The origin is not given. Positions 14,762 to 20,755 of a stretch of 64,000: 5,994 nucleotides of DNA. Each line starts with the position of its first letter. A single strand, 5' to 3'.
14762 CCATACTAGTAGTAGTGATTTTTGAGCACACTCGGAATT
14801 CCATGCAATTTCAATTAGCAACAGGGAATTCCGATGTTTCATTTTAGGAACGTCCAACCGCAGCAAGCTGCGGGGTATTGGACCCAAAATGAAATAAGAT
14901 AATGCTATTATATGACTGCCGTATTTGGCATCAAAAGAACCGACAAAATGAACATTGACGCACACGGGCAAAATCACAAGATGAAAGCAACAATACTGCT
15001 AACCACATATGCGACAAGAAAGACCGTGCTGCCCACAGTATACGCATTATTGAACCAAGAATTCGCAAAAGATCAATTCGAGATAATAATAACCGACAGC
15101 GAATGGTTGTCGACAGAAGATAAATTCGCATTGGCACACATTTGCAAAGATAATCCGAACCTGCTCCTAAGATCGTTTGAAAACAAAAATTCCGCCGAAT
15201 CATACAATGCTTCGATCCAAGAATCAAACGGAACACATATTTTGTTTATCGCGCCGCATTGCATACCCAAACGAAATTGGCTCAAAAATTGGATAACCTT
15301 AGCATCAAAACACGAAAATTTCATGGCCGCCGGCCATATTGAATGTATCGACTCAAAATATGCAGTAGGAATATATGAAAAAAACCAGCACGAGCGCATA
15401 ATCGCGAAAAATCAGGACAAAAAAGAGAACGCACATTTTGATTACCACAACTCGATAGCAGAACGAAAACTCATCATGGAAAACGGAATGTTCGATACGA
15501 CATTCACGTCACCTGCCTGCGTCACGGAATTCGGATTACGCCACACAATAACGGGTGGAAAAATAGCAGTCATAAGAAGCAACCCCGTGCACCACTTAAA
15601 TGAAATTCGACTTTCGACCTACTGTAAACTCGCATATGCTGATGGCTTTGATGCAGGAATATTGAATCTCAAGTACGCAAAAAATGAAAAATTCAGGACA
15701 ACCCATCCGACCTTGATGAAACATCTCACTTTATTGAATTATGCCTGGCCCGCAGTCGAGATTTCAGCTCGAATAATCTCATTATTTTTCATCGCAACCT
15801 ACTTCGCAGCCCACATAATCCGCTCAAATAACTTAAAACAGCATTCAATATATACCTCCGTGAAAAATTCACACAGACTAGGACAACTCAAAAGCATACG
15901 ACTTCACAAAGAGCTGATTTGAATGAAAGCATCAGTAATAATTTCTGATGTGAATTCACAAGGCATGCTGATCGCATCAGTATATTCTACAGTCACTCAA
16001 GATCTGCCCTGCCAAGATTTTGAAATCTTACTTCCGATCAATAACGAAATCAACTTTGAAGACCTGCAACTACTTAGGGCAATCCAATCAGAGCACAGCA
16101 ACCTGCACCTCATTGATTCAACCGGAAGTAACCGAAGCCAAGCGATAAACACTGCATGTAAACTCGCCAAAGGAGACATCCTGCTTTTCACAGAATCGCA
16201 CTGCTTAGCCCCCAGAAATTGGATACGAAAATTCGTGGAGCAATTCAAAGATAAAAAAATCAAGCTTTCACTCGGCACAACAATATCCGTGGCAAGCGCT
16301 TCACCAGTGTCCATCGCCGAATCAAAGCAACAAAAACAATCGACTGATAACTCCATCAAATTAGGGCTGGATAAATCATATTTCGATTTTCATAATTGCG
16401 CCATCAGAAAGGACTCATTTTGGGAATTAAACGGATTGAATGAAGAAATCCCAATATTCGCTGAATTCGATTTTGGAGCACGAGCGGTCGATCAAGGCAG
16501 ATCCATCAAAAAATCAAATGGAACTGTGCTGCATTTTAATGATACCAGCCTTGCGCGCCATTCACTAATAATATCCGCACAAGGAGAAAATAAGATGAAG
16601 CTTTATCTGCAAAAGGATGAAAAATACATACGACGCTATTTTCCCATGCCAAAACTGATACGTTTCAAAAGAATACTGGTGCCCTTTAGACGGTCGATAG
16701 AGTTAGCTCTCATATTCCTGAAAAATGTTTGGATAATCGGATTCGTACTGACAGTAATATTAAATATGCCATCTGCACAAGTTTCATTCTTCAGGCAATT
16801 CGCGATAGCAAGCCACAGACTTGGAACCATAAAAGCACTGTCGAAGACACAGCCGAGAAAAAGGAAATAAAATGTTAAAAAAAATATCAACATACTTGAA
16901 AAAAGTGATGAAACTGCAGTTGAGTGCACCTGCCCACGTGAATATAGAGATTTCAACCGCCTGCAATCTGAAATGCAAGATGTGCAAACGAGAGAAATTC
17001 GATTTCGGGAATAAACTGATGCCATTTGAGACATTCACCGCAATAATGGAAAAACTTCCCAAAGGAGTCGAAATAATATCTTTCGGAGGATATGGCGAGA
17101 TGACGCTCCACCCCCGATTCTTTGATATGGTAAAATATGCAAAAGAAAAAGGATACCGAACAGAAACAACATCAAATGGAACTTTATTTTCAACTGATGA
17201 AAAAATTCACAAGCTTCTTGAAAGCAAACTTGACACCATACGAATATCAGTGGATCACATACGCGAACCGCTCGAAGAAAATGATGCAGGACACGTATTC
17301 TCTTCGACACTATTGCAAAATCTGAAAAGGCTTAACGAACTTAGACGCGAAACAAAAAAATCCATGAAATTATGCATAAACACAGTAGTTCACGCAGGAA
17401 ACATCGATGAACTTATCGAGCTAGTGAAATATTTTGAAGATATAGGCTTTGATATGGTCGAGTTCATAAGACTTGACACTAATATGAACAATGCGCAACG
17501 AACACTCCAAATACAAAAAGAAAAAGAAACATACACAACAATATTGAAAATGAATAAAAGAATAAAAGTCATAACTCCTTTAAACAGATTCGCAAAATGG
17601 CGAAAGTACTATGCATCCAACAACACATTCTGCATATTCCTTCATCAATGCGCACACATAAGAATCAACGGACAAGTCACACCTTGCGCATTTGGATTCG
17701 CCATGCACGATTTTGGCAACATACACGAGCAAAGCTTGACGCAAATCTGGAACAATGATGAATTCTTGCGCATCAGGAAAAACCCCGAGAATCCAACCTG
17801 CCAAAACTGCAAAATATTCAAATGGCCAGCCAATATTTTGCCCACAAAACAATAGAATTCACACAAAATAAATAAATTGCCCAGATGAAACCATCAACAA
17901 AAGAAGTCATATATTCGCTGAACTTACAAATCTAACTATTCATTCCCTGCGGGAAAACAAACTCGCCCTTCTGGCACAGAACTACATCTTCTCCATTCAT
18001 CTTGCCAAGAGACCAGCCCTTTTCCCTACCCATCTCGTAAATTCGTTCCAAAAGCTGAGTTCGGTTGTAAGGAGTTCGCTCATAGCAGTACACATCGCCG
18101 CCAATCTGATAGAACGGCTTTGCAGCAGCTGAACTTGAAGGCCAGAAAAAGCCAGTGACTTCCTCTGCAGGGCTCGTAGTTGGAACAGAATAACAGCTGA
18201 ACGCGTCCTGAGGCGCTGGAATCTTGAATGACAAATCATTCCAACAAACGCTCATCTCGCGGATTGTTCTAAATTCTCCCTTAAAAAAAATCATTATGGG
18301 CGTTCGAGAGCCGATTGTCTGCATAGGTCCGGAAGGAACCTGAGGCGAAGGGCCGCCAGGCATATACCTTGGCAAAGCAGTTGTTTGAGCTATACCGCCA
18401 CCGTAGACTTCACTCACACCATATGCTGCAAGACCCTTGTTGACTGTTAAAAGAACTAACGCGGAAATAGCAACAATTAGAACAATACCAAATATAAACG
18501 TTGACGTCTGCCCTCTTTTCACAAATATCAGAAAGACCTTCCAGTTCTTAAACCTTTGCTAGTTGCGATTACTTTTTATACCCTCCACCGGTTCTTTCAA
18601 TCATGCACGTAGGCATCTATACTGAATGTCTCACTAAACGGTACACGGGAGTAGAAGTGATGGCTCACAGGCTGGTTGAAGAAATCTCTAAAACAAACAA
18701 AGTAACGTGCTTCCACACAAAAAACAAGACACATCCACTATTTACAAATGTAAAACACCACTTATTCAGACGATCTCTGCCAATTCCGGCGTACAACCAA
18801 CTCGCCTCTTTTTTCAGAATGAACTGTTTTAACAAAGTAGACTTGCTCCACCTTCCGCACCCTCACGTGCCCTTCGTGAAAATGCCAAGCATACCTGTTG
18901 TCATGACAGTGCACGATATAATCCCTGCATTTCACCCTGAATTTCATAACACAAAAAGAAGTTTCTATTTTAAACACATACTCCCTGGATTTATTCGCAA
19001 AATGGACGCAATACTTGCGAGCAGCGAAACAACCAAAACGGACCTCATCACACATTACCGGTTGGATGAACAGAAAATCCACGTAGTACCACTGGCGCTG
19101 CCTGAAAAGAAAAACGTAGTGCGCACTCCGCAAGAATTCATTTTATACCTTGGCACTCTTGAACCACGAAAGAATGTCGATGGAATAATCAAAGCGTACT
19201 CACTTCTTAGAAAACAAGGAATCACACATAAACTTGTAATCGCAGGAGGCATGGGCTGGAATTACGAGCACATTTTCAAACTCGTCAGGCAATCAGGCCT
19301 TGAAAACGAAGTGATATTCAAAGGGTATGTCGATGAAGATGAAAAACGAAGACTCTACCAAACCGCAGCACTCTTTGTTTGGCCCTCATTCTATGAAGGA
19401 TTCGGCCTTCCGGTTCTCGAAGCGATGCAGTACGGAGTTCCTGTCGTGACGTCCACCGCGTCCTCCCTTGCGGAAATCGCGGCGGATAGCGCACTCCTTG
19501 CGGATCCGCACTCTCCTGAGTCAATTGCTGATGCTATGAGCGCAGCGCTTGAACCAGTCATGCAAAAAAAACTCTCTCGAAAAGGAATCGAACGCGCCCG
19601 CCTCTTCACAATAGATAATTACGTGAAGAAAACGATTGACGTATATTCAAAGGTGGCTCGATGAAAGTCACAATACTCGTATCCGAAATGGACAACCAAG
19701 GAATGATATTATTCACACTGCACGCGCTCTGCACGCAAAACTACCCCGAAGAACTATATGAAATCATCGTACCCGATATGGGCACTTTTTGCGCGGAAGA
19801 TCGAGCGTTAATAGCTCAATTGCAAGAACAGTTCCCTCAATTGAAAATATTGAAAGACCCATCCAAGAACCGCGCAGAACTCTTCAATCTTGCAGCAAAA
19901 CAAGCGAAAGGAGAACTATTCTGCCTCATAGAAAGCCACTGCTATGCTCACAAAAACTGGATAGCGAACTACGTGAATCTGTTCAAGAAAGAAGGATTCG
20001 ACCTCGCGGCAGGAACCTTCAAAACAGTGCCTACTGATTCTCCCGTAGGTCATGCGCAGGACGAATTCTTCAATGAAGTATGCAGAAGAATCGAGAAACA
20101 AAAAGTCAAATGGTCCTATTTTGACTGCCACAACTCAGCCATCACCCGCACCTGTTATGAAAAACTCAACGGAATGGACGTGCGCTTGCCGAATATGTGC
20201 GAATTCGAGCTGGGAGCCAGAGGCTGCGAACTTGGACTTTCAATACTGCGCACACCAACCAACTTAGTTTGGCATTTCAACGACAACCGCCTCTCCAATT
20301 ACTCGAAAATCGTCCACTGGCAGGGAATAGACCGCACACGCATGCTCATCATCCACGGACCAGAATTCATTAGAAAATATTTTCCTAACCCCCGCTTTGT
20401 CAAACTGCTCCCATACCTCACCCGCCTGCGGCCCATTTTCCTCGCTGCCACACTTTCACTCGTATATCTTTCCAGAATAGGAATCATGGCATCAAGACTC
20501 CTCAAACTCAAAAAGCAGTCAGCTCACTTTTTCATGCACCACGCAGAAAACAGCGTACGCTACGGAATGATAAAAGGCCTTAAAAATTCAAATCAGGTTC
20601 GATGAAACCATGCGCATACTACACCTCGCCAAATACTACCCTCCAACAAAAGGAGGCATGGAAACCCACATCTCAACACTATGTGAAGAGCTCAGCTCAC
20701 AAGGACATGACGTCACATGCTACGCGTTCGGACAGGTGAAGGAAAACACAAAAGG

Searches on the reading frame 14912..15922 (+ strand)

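Call 53: search_protein_families(library=pfam, proteins=[window:14912-15922:+], max_evalue=0.001)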
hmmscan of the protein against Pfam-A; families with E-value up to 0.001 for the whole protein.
window:14912-15922:+ (336 aa): 1 family
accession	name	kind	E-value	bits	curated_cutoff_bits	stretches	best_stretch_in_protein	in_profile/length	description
PF00535.33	Glycos_transf_2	-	8.7e-10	39.2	23.3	1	27-188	1-164/168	Glycosyl transferase family 2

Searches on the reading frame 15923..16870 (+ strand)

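Call 53: search_protein_families(library=pfam, proteins=[window:15923-16870:+], max_evalue=0.001)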
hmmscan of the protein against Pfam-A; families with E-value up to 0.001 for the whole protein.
window:15923-16870:+ (315 aa): 1 family
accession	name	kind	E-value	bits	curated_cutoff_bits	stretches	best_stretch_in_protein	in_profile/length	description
PF00535.33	Glycos_transf_2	-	3.9e-12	46.9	23.3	1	4-169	1-167/168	Glycosyl transferase family 2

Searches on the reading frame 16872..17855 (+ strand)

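Call 53: search_protein_families(library=pfam, proteins=[window:16872-17855:+], max_evalue=0.001)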
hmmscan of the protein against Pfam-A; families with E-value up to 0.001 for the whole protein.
window:16872-17855:+ (327 aa): 2 families
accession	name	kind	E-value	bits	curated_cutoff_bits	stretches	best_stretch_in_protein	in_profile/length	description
PF04055.27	Radical_SAM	-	2.7e-16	60.6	29.5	1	25-186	1-164/166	Radical SAM superfamily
PF13186.11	SPASM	-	1.4e-13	51.4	21.5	1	254-314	1-67/67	Iron-sulfur cluster-binding domain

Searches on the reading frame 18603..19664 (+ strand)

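Call 53: search_protein_families(library=pfam, proteins=[window:18603-19664:+], max_evalue=0.001)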
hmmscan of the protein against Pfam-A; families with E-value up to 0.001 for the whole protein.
window:18603-19664:+ (353 aa): 5 families
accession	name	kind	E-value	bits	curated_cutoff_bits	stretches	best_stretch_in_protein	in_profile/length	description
PF00534.26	Glycos_transf_1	-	6.3e-37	127.2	26.4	1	169-325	7-166/172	Glycosyl transferases group 1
PF13692.12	Glyco_trans_1_4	-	5.8e-30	104.9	27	1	180-317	4-141/142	Glycosyl transferases group 1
PF13439.12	Glyco_transf_4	-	2.2e-16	60.8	28.5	1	15-163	2-163/170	Glycosyltransferase Family 4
PF20706.3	GT4-conflict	-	6.9e-14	52.1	26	1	161-307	176-332/385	Family 4 Glycosyltransferase in conflict systems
PF13579.12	Glyco_trans_4_4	-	1.8e-06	28.8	29.7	1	16-164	2-157/158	Glycosyl transferase 4-like domain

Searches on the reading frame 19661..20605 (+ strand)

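Call 53: search_protein_families(library=pfam, proteins=[window:19661-20605:+], max_evalue=0.001)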
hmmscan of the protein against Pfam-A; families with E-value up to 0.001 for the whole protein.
window:19661-20605:+ (314 aa): 1 family
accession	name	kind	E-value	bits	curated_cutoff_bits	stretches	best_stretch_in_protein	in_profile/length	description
PF00535.33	Glycos_transf_2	-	2.3e-12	47.6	23.3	1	14-158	11-154/168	Glycosyl transferase family 2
